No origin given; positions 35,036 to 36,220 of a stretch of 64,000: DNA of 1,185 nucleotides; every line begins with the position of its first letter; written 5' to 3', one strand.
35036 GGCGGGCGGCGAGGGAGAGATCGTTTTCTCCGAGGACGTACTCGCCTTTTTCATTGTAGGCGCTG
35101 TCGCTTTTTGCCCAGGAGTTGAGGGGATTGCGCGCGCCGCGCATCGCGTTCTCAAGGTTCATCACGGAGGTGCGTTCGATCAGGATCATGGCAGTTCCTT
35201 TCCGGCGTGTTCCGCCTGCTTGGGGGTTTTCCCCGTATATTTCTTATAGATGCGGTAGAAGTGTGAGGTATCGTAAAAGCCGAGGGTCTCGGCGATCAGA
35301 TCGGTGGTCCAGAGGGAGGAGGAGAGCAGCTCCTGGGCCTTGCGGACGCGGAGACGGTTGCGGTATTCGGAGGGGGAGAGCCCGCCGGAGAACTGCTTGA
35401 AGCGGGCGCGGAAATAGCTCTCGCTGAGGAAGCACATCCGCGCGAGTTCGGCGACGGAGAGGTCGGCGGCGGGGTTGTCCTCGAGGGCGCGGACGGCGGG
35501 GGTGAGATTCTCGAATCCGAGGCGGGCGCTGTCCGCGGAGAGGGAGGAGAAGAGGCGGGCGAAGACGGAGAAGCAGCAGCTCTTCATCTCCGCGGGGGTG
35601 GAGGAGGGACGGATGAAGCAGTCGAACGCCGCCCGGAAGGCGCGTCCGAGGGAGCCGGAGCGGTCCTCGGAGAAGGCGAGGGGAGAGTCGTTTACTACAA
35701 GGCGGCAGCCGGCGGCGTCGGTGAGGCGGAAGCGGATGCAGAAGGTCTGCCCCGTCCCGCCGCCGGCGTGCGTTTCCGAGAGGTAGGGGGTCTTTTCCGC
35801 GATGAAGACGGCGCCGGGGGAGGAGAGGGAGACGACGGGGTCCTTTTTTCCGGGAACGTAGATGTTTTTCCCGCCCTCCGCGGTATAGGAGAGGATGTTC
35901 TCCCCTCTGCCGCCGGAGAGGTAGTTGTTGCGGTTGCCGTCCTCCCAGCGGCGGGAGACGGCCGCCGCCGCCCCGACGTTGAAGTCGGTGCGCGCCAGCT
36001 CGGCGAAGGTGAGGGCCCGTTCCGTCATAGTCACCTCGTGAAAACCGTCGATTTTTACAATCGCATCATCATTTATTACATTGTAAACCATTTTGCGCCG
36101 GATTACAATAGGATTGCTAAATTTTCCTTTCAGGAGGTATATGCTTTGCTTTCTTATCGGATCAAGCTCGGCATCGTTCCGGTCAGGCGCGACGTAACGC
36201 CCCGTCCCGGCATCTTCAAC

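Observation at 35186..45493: AraC-linked carbohydrate cluster mixing iolJ/iolC/iolB-like genes with a FucI-like isomerase, FAD oxidase, Fe-S protein, FGGY kinase and fused ETF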

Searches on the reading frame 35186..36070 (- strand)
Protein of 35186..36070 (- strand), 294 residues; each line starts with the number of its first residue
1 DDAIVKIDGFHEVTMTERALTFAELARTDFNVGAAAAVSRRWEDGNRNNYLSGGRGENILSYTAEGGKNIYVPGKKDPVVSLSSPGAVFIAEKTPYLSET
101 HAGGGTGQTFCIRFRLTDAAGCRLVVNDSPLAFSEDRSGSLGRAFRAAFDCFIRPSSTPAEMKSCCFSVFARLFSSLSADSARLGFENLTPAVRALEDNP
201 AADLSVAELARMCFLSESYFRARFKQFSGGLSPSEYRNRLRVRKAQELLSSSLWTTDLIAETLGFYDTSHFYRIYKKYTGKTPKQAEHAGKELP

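Call 4: search_protein_families(library=pfam, proteins=[window:35186-36070:-])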
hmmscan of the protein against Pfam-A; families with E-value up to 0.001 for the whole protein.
window:35186-36070:- (294 aa): 2 families
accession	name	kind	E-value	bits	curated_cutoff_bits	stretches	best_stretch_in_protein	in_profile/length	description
PF00165.29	HTH_AraC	-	6.6e-18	64.8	26.6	2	259-285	14-39/42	Bacterial regulatory helix-turn-helix proteins, AraC family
PF12833.13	HTH_18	-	6.1e-16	58.9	33.6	1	209-285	1-76/80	Helix-turn-helix domain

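Call 7: search_protein_families(library=ncbifam, proteins=[window:35189-36028:-], max_evalue=0.01)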
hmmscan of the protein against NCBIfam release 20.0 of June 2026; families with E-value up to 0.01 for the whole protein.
window:35189-36028:- (280 aa): 21 families
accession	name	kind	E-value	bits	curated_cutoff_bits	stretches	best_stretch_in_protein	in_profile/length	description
TIGR04094.1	adjacent_YSIRK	equivalog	2.6e-18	66.2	200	1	182-271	294-381/383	YSIRK-targeted surface antigen transcriptional regulator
NF047788.1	TransRegPocR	equivalog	7.4e-12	45.1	500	1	176-271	192-286/296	transcriptional regulator PocR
NF007860.0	PRK10572.1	equivalog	2e-11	43.3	208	1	178-271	188-280/292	arabinose operon transcriptional regulator AraC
NF049932.1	TranspRegBtr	equivalog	1.6e-09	36.8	900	1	182-270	173-260/531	bacillibactin transport transcriptional regulator Btr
NF010028.0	PRK13503.1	equivalog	2.7e-08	33.6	288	1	154-274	152-271/278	HTH-type transcriptional activator RhaS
NF006902.0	PRK09393.1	equivalog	3.1e-08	33.2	425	1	173-271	220-317/327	transcriptional regulator FtrA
NF052371.1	TransRegGbdRPseu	equivalog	3.4e-08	32.9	480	1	177-273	229-324/365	choline metabolism transcriptional regulator GbdR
NF011964.0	PRK15435.1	equivalog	2.4e-07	30.1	345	1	172-279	84-187/354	bifunctional DNA-binding transcriptional regulator/O6-methylguanine-DNA methyltransferase Ada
NF033869.1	viru_reg_Rsp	equivalog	2.4e-06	26.3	400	1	175-272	149-245/701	AraC family transcriptional regulator Rsp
NF010026.0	PRK13501.1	equivalog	3.8e-06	26.3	363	1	177-271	180-273/290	HTH-type transcriptional activator RhaR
NF007693.0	PRK10371.1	equivalog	4.9e-06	26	253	1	187-273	212-297/309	transcriptional regulator MelR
NF053784.1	TranRegCyprAlk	equivalog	6.7e-06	25.7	500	1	185-271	248-332/336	transcriptional regulator CypR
NF010025.2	PRK13500.1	equivalog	8.3e-06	25.6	525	1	201-276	204-278/282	HTH-type transcriptional activator RhaR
NF047455.1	TF_Staph_AryK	equivalog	2.9e-05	22.5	850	1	183-271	167-254/759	transcriptional regulator AryK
NF050186.1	TransRegGliRPseudo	equivalog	3e-05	23.5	570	1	226-271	287-332/338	AraC family transcriptional regulator GliR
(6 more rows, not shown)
